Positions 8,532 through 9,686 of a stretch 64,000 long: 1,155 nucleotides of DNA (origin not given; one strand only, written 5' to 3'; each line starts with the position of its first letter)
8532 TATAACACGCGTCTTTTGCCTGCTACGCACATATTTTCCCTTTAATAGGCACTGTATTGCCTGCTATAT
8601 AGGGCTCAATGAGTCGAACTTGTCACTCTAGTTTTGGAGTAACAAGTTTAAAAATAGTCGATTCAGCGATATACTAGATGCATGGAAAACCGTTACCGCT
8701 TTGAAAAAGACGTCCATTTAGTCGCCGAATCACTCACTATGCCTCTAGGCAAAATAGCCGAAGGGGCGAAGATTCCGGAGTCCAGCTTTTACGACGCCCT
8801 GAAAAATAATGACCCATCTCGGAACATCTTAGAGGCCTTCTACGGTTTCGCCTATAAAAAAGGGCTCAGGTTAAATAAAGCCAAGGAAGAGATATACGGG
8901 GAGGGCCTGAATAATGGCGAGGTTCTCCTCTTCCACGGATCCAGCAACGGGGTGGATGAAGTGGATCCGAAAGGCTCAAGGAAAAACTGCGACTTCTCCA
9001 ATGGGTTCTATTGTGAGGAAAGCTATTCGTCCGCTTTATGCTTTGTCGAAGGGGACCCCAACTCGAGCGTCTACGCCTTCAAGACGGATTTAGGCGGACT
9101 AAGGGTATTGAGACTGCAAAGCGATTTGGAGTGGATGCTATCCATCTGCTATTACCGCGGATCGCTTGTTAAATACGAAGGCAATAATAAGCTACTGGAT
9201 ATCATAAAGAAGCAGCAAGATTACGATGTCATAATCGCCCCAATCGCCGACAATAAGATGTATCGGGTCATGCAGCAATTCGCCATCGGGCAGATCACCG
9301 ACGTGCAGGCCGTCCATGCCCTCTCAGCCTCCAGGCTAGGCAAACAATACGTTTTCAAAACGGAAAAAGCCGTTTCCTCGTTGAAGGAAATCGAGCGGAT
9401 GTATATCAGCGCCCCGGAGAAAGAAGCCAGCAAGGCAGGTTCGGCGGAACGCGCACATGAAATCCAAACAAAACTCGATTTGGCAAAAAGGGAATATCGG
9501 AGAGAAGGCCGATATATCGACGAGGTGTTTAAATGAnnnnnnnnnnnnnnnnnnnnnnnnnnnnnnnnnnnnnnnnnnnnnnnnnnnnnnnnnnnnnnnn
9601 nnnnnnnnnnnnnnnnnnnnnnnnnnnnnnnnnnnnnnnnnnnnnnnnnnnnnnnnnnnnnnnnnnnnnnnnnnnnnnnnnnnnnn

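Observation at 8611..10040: Two-gene cassette bracketed by a perfect 34-bp hairpin-containing direct repeat that also encodes the second gene's C-terminus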

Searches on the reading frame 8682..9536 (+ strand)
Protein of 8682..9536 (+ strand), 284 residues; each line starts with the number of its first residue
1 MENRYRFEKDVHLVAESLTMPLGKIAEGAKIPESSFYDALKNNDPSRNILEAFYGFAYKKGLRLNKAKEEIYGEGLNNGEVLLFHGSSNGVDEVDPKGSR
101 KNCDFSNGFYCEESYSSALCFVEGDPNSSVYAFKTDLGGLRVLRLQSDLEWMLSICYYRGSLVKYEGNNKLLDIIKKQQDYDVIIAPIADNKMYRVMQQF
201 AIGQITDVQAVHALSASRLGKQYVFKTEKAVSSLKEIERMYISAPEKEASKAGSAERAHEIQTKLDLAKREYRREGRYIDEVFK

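Call 4: search_protein_families(library=pfam, proteins=[window:8682-9536:+], max_evalue=0.01)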
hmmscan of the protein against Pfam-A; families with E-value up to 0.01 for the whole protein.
window:8682-9536:+ (284 aa): 1 family
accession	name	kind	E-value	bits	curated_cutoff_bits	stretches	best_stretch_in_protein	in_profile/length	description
PF13151.12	DUF3990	-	4.5e-31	108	32.2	1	82-235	2-151/152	Protein of unknown function (DUF3990)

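Call 22: search_solved_structures(query=window:8682-9533:+, max_evalue=1, show_alignments=2)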
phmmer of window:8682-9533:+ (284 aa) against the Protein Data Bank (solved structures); distinct sequences matched with E-value up to 1: 57.
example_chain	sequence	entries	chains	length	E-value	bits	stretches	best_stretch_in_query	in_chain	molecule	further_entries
9b7n_L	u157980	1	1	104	0.018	17.7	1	74-124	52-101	Fab2-4 light chain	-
9os5_J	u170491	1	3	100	0.097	15.3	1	71-124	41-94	MPV498 Fab light chain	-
4kmt_L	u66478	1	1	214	0.13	14.9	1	74-125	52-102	light chain O12/KAPPA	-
5i15_L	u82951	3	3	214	0.14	14.8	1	74-125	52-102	FAB LIGHT CHAIN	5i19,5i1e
9njy_L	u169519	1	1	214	0.17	14.5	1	71-124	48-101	Human antibody, light chain, antigen binding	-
7cj2_D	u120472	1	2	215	0.2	14.3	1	75-125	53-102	Fab(Light chain)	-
2r8s_L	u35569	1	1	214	0.22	14.2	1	74-125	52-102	Fab light chain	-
8f0g_Y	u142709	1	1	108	0.28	13.8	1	74-124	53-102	Antibody 1C3 Fab Light Chain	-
7vsu_C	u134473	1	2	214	0.31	13.7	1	74-124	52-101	Light chain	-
9q7y_C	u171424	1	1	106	0.32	13.6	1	74-124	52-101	MEDI3622 Fab Light Chain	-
7ua8_H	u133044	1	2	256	0.32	13.6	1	74-124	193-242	230Al-20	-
6cnr_L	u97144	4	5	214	0.35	13.5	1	74-124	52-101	Aducanumab light chain | Fab light chain | light chain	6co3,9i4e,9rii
9b6o_L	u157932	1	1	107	0.37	13.4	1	71-124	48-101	Fab1-2 light chain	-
7whz_D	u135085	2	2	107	0.38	13.4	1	71-124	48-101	IGL c4029_light_IGKV1-39_IGKJ2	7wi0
8tp6_L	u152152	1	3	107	0.4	13.3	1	77-124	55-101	Light chain of 4-1-1E02 Fab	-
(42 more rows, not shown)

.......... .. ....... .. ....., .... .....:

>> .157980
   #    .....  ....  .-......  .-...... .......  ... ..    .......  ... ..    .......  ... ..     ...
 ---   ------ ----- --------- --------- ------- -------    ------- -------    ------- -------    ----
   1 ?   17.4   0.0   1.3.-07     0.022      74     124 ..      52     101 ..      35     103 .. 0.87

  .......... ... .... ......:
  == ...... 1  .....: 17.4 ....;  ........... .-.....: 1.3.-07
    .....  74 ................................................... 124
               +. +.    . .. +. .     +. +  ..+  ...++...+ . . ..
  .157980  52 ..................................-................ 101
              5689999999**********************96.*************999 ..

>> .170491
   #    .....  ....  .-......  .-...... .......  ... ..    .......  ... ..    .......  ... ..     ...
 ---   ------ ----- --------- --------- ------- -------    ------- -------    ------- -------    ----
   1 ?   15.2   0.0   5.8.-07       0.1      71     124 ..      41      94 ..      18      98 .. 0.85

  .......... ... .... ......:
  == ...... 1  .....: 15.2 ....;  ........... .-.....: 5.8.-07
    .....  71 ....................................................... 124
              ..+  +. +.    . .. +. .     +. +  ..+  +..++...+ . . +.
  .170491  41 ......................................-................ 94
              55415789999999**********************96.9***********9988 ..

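Call 25: find_homologous_proteins(query=window:8682-9533:+, max_evalue=0.001)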
Query window:8682-9533:+ (284 aa): 456 proteins with E <= 0.001 among 1280 candidates; the best 120 are listed.
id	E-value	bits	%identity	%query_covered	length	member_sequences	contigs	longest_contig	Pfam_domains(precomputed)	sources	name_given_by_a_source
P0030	1.6e-183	626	99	100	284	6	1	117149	PF13151.13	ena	-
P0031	1.9e-142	492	78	100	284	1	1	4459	PF13151.13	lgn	-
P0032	2.8e-137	475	74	100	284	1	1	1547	PF13151.13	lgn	-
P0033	4.7e-131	454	71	100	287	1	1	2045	PF13151.13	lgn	-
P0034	6.8e-128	444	70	100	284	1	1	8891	PF13151.13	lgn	-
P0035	1.2e-127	443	70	100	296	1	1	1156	PF13151.13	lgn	-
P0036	8.2e-121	421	68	100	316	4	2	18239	PF13151.13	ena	-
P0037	1.8e-119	416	68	100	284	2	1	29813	PF13151.13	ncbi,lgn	-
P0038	2.2e-114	400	66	100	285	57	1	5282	PF13151.13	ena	-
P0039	2.6e-114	399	65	100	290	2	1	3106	PF13151.13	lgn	-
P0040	1.7e-113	397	64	100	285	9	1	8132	PF13151.13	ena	-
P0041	4.4e-113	395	65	100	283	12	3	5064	PF13151.13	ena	-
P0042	2.8e-110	386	63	100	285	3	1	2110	PF13151.13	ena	-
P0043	1.3e-93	331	55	99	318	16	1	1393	PF13151.13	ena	-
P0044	1.0e-92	328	56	100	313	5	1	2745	PF13151.13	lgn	-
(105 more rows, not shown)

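Call 50: search_protein_families(library=padloc, proteins=[window:8682-9533:+], max_evalue=0.01)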
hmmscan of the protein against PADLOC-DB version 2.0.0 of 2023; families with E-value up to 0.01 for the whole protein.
window:8682-9533:+ (284 aa): 7 families
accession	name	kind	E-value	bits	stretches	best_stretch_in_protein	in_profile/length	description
PDLC04438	PDC-M13B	-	5e-19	66.8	1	82-238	2-154/158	-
PDLC04436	PDC-M13A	-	1e-17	62.4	1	82-238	2-155/159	-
PDLC04411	PDC-M10A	-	1.2e-11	42.6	2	177-235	88-146/156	-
PDLC04412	PDC-M10A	-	5.6e-11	40.4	1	82-235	2-143/152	-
PDLC04641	PDC-M42A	-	1e-09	36.4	1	80-243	3-175/215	-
PDLC04413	PDC-M10A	-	4.1e-05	21.2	1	83-237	3-145/157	-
PDLC04640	PDC-M42A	-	0.0016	15.9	1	83-239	70-235/280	-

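Call 51: search_protein_families(library=phrogs, proteins=[window:8682-9533:+], max_evalue=0.01)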
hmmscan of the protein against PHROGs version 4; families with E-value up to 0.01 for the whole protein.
window:8682-9533:+ (284 aa): 0 families

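Call 52: search_protein_families(library=ncbifam, proteins=[window:8682-9533:+], max_evalue=0.01)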
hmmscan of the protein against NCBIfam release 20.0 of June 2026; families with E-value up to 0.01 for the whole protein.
window:8682-9533:+ (284 aa): 0 families

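Call 59: predict_structure(alignment_id=A2)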
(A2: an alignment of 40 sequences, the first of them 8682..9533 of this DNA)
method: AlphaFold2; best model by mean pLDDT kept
length: 284 residues; sequences in the alignment: 40
mean_pLDDT: 94.0   pTM: 0.89
mean pLDDT of the five models: 94.0, 93.9, 93.7, 93.6, 92.8
residues with pLDDT >= 90: 245; 70-90: 36; 50-70: 3; < 50: 0
segments of 3 or more residues with pLDDT < 50: none
pLDDT, mean of each block of 10 residues (from residue 1): 85 98 98 97 94 98 98 97 95 89 92 96 94 98 95 94 93 92 94 90 95 84 97 96 98 91 92 94 93
secondary structure, 60 per line:
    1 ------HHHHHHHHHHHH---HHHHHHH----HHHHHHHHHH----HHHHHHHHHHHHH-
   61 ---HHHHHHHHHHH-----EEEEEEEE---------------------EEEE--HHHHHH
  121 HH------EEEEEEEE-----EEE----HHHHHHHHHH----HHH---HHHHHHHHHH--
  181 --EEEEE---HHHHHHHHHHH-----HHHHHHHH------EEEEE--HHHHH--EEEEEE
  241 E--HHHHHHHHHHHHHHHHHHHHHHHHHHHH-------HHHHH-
elements in order: H7-18 H22-28 H33-42 H47-59 H64-74 E80-87 E109-112 H115-122 E129-136 E142-144 H149-158 H169-178 E183-187 H191-201 H207-214 E221-225 H228-232 E235-241 H244-271 H279-283

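Call 63: fold_search(model_id=the predicted structure, library=pdb)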
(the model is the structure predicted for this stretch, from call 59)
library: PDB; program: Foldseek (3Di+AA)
matches with E <= 10: 180; with E <= 0.001: 0
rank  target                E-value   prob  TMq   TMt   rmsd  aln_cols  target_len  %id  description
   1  9k3a_B                3.5e-03  0.96  0.27  0.09  14.5       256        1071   12  Cyanophage A4 pre-ejectosome with C1 symmetry (released 2025-04-09)
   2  8gug_A                1.7e-02  0.96  0.29  0.47   7.4       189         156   12  Structure of VPA0770 toxin bound to VPA0769 antitoxin in Vibrio parahaemolyticus (released 2023-07-26)
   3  3hkv_A                2.0e-01  0.41  0.17  0.24   9.8       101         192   16  Human poly(ADP-ribose) polymerase 10, catalytic fragment in complex with an inhibitor 3-aminobenzamide (released 2009-06-16)
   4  9biw_A                2.6e-01  0.30  0.26  0.16  10.4       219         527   14  Crystal structure of Chelona Toxin, a diphtheria toxin homolog, from Austwickia chelonae (released 2024-08-07)
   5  4tlw                  3.4e-01  0.15  0.21  0.12   9.6       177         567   13  CARDS TOXIN, FULL-LENGTH (released 2015-04-08)
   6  7k7c_B                5.6e-01  0.28  0.24  0.16   6.6       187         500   15  Crystal structure of diphtheria toxin from crystals obtained at pH 5.5 (released 2020-11-18)
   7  6jq1_A                8.4e-01  0.63  0.20  0.39   6.9        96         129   16  Crystal Structure of DdrO from Deinococcus geothermalis (released 2019-08-28)
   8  1ic8_A                1.0e+00  0.12  0.18  0.27  17.5       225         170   11  HEPATOCYTE NUCLEAR FACTOR 1A BOUND TO DNA : MODY3 GENE PRODUCT (released 2002-11-27)
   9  3qq6_A                1.2e+00  0.95  0.17  0.63   1.5        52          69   19  The N-terminal DNA binding domain of SinR from Bacillus subtilis (released 2011-06-15)
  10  6rnz_A                1.2e+00  0.85  0.17  0.59   2.1        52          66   19  Crystal structure of the N-terminal HTH DNA-binding domain of the essential repressor DdrO from radiation-resistant De (released 2019-10-09)
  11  8q86_E                1.2e+00  0.05  0.16  0.20  19.2       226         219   11  Trimer of the dimeric SaPI2 Stl transcriptional regulator (released 2025-03-05)
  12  6n10                  1.2e+00  0.02  0.10  0.08  17.4       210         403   10  Crystal structure of Arabidopsis thaliana mevalonate 5-diphosphate decarboxylase 1 complexed with (R)-MVAPP (released 2019-07-17)
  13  8qe9_2G               1.4e+00  0.12  0.16  0.20  14.9       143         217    9  Complex between the 80a-Sak SSAP and the SaPI2 Stl master regulator (released 2025-03-05)
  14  6n0z_B                1.4e+00  0.01  0.10  0.08  16.8       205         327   10  Crystal structure of Anaerolinea thermophila mevalonate 5-phosphate decarboxylase N20K H194M mutant complexed with (R) (released 2019-07-17)
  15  4dpu_A                1.6e+00  0.02  0.11  0.10  17.5       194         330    8  Crystal structure of Staphylococcus epidermidis S192A mevalonate diphosphate decarboxylase complexed with inhibitor 6- (released 2012-07-11)
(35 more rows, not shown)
